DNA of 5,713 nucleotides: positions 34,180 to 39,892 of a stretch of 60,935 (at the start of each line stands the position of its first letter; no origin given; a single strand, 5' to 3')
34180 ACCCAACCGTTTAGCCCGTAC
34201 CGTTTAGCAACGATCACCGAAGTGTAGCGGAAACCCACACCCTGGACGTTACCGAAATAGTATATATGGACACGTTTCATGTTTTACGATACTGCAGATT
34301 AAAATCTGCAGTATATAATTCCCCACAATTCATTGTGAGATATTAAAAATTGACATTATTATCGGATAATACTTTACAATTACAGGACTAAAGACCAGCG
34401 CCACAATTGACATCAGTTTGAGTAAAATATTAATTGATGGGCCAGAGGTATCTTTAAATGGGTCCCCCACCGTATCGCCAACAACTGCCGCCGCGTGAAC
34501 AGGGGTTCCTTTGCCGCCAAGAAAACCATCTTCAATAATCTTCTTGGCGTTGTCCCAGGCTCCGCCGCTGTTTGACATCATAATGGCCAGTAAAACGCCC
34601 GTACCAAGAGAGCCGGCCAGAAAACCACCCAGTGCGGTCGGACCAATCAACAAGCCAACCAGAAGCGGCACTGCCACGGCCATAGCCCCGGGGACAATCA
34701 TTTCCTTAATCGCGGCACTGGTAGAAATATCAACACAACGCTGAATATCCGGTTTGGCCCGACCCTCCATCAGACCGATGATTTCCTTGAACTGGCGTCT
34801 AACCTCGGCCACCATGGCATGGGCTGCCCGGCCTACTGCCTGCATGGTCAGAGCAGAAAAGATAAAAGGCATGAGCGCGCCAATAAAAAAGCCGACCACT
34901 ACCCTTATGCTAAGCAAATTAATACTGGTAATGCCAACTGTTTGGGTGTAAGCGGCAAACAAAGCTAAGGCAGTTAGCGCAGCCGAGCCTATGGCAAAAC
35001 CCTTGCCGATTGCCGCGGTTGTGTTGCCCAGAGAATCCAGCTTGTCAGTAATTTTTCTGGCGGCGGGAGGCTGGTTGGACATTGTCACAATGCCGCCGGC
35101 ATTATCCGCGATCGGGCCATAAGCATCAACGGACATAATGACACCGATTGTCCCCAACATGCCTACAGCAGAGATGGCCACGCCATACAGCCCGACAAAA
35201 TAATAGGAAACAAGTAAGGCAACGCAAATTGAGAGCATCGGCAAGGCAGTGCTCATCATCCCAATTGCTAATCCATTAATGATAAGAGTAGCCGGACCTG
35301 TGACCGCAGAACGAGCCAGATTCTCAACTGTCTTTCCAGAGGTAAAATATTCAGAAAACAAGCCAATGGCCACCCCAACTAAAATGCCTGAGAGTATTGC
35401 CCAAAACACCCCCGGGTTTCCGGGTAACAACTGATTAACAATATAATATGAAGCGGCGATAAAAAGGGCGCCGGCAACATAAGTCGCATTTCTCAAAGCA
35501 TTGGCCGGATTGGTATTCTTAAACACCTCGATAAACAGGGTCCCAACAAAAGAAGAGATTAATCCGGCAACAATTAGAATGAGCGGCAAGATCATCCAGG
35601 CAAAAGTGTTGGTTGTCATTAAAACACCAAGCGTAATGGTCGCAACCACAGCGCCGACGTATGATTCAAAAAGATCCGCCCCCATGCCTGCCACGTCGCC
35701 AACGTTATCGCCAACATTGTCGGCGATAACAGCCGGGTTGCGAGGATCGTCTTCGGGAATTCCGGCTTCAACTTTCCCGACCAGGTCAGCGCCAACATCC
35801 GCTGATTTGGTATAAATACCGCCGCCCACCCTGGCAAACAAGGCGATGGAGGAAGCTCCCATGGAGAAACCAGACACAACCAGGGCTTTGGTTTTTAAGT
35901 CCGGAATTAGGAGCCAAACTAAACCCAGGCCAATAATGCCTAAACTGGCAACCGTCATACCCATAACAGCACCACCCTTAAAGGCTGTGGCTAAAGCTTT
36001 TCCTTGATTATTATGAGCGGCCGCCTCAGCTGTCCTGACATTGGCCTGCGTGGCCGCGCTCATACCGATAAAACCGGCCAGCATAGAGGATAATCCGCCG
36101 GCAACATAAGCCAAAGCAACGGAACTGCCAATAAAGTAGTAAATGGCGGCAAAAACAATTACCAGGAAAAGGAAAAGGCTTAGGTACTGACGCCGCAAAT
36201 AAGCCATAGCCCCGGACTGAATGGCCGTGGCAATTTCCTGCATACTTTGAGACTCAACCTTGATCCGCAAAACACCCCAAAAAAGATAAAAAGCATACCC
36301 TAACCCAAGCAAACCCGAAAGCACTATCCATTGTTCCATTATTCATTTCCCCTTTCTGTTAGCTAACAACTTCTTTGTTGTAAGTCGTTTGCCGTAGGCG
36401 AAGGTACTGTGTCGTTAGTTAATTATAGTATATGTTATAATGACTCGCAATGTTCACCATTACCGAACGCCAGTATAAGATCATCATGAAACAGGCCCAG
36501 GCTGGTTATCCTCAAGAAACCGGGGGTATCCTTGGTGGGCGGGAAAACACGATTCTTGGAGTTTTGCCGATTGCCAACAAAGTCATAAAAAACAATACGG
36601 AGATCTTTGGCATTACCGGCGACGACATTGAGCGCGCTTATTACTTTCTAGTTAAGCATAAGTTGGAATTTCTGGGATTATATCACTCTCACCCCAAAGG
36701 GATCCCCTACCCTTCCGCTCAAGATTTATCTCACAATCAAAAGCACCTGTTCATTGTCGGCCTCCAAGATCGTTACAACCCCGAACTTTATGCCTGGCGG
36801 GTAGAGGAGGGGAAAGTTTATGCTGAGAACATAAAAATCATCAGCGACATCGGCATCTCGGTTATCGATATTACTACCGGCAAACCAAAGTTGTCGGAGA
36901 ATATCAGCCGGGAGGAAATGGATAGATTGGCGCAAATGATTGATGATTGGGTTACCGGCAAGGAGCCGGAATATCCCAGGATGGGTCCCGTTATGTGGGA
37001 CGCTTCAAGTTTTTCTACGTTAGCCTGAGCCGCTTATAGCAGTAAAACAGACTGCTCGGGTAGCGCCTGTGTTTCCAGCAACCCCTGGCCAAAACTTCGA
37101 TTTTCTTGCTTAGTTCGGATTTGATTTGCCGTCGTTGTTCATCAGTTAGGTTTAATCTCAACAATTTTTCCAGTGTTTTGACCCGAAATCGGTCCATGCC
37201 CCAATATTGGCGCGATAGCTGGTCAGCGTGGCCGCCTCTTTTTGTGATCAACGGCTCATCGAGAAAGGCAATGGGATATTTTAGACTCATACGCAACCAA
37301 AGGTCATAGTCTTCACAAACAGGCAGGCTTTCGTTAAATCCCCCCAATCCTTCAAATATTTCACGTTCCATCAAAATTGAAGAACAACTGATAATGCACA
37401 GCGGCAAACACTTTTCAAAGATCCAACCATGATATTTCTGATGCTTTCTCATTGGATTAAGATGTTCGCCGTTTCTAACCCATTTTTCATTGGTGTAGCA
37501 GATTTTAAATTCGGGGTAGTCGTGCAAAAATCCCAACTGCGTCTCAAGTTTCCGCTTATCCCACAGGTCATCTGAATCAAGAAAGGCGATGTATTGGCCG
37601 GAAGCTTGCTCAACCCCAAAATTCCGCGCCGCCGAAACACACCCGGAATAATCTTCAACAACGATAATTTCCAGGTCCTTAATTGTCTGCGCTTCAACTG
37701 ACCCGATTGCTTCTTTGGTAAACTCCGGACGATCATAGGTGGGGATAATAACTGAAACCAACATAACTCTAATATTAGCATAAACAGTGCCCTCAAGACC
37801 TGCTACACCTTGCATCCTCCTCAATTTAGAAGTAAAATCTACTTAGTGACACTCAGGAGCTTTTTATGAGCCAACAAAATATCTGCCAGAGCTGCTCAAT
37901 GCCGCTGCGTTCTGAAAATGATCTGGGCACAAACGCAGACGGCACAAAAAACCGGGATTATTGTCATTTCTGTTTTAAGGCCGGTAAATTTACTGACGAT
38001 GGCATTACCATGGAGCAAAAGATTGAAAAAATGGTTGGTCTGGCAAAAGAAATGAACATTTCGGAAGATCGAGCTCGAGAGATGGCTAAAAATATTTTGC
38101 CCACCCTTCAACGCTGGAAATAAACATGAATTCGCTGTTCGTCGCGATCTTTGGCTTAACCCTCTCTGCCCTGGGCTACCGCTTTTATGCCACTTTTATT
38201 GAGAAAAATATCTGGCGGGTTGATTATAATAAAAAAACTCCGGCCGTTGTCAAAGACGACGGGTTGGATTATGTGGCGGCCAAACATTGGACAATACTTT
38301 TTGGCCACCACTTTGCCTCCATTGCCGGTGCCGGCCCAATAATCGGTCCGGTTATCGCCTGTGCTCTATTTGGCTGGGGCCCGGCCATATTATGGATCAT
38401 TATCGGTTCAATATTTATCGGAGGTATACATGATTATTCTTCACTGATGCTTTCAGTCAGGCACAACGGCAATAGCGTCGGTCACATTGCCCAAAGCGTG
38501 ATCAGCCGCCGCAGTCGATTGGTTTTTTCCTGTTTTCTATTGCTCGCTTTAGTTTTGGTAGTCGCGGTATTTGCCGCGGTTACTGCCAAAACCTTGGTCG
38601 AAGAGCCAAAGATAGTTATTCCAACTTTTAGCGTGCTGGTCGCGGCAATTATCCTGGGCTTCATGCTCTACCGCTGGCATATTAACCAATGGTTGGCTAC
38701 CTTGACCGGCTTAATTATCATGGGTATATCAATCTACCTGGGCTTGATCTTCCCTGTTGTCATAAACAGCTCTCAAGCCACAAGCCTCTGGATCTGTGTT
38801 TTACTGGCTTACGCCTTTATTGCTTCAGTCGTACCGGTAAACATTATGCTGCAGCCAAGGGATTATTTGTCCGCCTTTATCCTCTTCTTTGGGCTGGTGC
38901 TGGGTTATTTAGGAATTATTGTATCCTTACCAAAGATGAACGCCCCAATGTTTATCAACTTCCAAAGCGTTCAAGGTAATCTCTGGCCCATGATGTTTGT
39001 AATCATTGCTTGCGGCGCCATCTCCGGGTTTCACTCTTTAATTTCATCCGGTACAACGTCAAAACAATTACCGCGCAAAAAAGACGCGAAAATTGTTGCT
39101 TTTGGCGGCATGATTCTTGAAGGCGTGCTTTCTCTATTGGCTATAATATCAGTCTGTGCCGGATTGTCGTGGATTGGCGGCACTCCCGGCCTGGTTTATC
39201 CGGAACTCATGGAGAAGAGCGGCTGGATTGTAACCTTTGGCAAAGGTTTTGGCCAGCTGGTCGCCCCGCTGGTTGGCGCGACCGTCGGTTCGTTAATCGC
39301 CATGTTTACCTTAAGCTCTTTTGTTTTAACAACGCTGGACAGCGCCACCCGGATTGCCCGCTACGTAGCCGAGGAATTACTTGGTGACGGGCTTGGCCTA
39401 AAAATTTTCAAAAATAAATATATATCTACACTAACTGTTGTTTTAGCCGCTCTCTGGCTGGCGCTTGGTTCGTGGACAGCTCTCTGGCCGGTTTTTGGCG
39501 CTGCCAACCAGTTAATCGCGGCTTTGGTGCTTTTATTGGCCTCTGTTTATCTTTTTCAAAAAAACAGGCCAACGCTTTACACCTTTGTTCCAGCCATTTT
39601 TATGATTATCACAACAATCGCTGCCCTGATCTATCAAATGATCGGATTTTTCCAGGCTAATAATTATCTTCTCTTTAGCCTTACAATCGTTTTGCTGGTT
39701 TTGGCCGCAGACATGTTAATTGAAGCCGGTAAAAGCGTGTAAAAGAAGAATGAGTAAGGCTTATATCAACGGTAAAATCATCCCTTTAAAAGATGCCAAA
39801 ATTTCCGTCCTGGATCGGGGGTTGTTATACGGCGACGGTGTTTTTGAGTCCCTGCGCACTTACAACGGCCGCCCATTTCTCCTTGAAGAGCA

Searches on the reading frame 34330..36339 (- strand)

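Call 16: search_protein_families(library=pfam, proteins=[window:34330-36339:-], max_evalue=0.001)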
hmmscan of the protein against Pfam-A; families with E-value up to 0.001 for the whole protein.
window:34330-36339:- (669 aa): 1 family
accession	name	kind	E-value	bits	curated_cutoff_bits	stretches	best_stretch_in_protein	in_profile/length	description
PF03030.21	H_PPase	-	1.7e-257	856.8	29.7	1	10-650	1-645/645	Inorganic H+ pyrophosphatase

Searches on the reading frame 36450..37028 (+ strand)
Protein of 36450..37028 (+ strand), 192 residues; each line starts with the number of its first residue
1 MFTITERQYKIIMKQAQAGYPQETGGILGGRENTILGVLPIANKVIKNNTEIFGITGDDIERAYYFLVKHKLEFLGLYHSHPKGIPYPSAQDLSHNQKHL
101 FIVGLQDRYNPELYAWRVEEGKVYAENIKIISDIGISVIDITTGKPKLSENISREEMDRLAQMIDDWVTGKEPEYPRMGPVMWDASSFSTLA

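Call 76: search_protein_families(library=pfam, proteins=[window:36450-37028:+], max_evalue=0.0001)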
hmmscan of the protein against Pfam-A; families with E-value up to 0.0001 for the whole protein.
window:36450-37028:+ (192 aa): 1 family
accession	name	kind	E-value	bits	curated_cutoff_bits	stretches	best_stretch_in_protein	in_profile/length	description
PF14464.11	Prok-JAB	-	1.7e-15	57.3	25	1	7-117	3-112/114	Prokaryotic homologs of the JAB domain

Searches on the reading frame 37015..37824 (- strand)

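Call 76: search_protein_families(library=pfam, proteins=[window:37015-37824:-], max_evalue=0.0001)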
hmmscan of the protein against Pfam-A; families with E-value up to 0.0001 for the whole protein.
window:37015-37824:- (269 aa): 3 families
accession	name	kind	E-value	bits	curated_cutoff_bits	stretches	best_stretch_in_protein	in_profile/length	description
PF00535.33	Glycos_transf_2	-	4.3e-20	72.7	23.3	2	64-158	67-165/168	Glycosyl transferase family 2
PF10111.15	Glyco_tranf_2_2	-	6.5e-14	52.5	27.3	1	62-186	68-206/276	Glycosyltransferase like family 2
PF13641.12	Glyco_tranf_2_3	-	1.4e-07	32.2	27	1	68-192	79-208/230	Glycosyltransferase like family 2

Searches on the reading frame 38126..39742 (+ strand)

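Call 16: search_protein_families(library=pfam, proteins=[window:38126-39742:+], max_evalue=0.001)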
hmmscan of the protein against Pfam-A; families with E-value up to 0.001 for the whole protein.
window:38126-39742:+ (538 aa): 1 family
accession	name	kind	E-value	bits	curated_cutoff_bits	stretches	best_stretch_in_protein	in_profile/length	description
PF02554.20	CstA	-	7.7e-135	451.2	27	2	2-344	1-352/560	Carbon starvation protein CstA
